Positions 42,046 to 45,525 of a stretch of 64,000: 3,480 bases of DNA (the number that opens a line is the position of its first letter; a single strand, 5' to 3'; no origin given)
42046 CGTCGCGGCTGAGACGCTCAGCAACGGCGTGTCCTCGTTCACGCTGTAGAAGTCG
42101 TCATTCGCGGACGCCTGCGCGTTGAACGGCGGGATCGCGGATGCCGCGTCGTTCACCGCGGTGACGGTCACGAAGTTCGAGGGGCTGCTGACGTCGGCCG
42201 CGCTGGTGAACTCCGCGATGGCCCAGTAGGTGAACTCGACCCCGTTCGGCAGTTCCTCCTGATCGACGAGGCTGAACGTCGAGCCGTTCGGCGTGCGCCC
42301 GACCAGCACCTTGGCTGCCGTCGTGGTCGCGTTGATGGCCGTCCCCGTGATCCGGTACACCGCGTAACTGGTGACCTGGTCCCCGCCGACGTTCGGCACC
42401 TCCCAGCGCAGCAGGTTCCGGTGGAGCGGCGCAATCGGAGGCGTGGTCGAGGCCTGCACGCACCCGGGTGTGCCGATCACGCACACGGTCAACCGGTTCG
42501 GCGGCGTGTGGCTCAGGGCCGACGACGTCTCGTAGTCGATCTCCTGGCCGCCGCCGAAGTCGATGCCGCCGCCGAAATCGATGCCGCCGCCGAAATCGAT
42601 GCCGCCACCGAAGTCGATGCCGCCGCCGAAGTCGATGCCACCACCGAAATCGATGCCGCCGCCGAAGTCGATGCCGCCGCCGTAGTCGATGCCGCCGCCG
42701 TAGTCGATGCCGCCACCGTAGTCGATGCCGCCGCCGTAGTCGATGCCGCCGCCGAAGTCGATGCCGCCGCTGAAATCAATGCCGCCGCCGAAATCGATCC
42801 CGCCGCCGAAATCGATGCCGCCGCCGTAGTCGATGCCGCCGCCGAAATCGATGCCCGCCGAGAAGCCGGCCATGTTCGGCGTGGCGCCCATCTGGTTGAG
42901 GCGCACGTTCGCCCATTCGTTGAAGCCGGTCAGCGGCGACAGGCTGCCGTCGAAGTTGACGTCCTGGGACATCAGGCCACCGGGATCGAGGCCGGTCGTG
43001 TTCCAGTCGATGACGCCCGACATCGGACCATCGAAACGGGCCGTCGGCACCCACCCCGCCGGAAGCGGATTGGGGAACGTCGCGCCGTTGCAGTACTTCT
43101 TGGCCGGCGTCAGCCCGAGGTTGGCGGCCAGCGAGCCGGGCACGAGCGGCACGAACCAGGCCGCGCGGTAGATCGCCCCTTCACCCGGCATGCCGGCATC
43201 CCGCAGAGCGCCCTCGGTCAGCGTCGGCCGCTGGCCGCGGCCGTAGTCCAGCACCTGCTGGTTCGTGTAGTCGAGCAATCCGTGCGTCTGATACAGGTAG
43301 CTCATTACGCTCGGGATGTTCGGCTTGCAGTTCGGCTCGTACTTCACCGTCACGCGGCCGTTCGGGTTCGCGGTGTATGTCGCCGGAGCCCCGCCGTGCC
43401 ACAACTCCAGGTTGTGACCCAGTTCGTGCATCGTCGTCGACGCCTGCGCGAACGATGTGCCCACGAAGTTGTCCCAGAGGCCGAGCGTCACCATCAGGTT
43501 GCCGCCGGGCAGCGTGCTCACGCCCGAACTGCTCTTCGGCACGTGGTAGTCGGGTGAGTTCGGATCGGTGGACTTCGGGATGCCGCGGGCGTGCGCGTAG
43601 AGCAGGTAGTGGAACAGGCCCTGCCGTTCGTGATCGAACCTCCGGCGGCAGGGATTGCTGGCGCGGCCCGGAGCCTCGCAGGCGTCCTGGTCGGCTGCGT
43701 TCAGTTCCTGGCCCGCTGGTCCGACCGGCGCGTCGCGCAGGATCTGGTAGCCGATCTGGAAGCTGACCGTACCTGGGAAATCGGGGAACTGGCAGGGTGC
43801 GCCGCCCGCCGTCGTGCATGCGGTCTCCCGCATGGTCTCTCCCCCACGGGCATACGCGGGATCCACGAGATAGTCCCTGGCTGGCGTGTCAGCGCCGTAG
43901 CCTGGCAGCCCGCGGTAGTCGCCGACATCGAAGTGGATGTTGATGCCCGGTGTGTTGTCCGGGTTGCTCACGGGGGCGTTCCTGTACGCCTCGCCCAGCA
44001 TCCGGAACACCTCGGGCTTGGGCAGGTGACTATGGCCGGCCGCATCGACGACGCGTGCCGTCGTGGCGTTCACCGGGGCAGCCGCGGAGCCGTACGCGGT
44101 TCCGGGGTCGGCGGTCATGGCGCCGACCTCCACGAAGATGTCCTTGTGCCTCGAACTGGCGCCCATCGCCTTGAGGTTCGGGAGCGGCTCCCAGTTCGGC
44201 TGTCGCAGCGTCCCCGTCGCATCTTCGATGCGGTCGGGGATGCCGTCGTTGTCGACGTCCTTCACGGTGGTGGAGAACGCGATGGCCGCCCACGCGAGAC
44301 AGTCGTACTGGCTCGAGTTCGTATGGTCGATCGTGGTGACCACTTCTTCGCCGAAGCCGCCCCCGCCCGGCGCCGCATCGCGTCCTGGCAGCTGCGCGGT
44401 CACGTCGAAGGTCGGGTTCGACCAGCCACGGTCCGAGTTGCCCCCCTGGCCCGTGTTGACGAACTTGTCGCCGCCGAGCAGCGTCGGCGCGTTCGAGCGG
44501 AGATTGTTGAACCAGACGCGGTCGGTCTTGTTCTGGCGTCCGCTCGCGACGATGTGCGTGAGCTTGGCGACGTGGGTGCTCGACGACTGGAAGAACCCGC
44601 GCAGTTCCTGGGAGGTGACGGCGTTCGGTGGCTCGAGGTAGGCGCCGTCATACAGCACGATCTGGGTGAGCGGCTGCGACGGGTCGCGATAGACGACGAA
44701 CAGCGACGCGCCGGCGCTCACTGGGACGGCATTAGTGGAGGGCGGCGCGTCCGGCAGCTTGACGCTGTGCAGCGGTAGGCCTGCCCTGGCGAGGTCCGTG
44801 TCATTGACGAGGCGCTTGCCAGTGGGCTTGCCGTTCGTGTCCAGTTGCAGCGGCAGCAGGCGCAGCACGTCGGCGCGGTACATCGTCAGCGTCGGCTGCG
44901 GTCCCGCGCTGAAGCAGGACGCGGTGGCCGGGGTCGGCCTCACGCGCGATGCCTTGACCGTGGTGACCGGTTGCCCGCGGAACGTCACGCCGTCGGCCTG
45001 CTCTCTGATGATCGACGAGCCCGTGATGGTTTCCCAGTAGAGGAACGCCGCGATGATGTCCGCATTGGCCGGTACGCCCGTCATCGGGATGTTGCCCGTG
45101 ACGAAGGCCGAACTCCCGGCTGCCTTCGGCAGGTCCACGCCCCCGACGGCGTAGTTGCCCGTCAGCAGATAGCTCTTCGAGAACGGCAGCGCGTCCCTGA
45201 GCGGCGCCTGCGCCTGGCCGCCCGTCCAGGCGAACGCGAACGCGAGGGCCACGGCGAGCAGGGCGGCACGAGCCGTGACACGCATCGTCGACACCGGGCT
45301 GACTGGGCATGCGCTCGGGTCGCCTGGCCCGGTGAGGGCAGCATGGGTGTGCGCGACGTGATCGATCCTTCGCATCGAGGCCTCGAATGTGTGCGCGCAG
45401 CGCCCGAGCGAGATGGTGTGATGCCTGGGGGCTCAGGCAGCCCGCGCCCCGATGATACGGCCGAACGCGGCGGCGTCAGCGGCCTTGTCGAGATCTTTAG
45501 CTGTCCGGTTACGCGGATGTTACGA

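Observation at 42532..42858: Seventeen near-identical GGGID[F/Y] hexapeptide units encoded by an 18-bp tandem repeat inside the giant surface protein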

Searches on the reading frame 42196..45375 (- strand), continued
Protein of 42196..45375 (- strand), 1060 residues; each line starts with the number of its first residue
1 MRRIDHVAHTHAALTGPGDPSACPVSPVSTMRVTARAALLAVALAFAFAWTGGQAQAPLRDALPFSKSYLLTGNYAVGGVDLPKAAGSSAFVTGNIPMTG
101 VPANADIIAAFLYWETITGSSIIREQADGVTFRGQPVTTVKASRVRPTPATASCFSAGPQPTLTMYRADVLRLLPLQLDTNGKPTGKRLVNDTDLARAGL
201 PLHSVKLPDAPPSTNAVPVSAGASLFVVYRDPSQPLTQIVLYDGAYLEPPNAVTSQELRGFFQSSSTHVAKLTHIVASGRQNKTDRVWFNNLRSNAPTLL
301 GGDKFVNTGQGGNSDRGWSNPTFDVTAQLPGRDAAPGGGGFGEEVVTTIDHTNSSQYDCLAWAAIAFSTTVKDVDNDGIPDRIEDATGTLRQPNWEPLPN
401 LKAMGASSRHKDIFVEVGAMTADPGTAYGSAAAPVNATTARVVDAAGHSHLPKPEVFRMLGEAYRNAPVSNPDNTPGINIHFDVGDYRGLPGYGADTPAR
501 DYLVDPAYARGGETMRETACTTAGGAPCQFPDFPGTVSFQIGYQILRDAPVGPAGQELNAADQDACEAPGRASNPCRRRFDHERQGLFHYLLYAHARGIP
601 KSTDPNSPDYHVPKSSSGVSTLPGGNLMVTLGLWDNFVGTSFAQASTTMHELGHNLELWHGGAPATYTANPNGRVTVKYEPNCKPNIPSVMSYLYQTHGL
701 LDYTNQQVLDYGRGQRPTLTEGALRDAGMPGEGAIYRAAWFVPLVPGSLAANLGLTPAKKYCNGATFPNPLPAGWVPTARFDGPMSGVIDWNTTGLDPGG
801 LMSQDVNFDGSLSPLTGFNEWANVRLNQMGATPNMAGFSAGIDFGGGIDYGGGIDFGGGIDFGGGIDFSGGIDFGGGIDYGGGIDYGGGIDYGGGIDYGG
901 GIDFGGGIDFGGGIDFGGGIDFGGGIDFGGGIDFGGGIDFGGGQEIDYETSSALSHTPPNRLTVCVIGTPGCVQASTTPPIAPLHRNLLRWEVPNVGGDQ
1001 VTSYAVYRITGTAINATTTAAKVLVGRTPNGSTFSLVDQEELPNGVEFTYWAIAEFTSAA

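Call 58: list_cluster_members(proteins=[P0014, P0077, P0059, P0043, P0013])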
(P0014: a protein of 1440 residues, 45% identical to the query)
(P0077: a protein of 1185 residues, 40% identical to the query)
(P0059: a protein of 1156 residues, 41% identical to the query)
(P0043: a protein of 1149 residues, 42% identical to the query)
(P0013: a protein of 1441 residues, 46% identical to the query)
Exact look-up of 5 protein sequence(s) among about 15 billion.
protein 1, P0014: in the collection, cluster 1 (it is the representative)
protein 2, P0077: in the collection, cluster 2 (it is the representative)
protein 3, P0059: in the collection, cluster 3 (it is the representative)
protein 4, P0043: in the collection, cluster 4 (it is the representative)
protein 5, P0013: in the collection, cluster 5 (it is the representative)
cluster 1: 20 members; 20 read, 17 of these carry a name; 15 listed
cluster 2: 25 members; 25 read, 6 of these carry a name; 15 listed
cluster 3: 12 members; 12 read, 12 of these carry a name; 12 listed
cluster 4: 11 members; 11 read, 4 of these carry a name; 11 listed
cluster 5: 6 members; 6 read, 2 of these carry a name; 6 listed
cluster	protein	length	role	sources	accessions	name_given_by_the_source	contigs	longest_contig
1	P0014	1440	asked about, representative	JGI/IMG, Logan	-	hypothetical protein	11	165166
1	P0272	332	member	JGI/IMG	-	hypothetical protein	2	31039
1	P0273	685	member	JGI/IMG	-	VCBS repeat-containing protein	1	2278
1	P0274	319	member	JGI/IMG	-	hypothetical protein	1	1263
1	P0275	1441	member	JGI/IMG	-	hypothetical protein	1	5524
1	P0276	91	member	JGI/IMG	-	hypothetical protein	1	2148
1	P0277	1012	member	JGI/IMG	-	hypothetical protein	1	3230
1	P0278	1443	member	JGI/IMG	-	hypothetical protein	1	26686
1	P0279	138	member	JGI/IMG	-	hypothetical protein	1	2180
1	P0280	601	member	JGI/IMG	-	VCBS repeat-containing protein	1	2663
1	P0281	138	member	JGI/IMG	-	hypothetical protein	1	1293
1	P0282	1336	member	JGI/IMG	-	hypothetical protein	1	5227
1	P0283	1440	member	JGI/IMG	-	hypothetical protein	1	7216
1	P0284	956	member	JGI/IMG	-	hypothetical protein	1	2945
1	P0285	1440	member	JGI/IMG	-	hypothetical protein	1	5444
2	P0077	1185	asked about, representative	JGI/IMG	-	hypothetical protein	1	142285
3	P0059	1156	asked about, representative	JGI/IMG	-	hypothetical protein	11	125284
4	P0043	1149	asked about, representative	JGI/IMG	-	hypothetical protein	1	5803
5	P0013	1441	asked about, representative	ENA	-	-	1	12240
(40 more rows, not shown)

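Call 60: find_encoding_contigs(protein=P0013, flank=200, max_places=1)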
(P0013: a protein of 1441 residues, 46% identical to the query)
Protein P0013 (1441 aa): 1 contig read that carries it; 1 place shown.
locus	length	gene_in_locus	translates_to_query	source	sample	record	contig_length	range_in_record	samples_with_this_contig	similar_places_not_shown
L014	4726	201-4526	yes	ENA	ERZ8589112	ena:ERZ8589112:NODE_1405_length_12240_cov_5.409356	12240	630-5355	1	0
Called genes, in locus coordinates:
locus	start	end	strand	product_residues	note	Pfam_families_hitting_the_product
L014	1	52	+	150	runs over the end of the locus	-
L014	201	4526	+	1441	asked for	PF06403:Lamprin (faint), PF17803:Cadherin_4, PF17892:Cadherin_5, PF17963:Big_9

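Call 61: find_encoding_contigs(protein=P0020, flank=200, max_places=1)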
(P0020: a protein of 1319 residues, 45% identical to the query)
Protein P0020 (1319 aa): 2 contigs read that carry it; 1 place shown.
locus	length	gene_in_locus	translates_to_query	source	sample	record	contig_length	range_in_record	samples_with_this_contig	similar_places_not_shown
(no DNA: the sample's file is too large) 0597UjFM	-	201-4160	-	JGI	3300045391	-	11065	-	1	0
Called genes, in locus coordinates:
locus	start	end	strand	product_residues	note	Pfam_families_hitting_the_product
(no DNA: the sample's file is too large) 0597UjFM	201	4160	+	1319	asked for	PF17803:Cadherin_4, PF17892:Cadherin_5, PF17963:Big_9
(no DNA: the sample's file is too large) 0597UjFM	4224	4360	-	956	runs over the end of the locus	PF00069:Pkinase, PF01636:APH (faint), PF03109:ABC1 (faint), PF07714:PK_Tyr_Ser-Thr, PF13432:TPR_16 (faint), PF07719:TPR_2 (faint), PF13181:TPR_8 (faint), PF13431:TPR_17 (faint)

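Call 62: find_encoding_contigs(protein=P0046, flank=200, max_places=1)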
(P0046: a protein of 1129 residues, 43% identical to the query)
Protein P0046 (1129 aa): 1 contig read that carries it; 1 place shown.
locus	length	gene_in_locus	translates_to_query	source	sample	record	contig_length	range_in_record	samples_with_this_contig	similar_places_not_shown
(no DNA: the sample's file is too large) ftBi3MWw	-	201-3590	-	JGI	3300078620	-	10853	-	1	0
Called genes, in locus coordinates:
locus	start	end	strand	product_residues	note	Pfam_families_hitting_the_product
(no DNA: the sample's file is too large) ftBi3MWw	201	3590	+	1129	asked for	PF17803:Cadherin_4, PF17892:Cadherin_5, PF17963:Big_9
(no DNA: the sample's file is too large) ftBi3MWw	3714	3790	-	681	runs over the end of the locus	?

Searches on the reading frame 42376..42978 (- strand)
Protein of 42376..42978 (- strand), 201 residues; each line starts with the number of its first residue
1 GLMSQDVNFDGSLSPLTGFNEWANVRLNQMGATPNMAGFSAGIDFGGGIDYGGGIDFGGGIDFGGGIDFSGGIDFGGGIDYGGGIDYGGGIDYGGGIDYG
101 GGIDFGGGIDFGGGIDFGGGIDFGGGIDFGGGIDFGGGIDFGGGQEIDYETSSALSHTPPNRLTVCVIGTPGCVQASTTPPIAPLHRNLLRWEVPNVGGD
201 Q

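Call 40: predict_structure(protein=window:42376-42978:-)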
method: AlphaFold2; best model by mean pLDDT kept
length: 201 residues; sequences in the alignment: 1
mean_pLDDT: 37.4   pTM: 0.17
mean pLDDT of the five models: 37.4, 35.3, 33.6, 32.9, 31.8
residues with pLDDT >= 90: 0; 70-90: 0; 50-70: 20; < 50: 181
segments of 3 or more residues with pLDDT < 50: 1-162, 177-181, 183-190, 195-197
pLDDT, mean of each block of 10 residues (from residue 1): 38 41 35 34 34 33 32 34 29 33 30 29 31 35 36 39 57 52 43 49 36
secondary structure, 60 per line:
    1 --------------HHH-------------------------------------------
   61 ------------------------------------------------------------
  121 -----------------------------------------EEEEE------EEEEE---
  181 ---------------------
elements in order: E162-166 E173-177
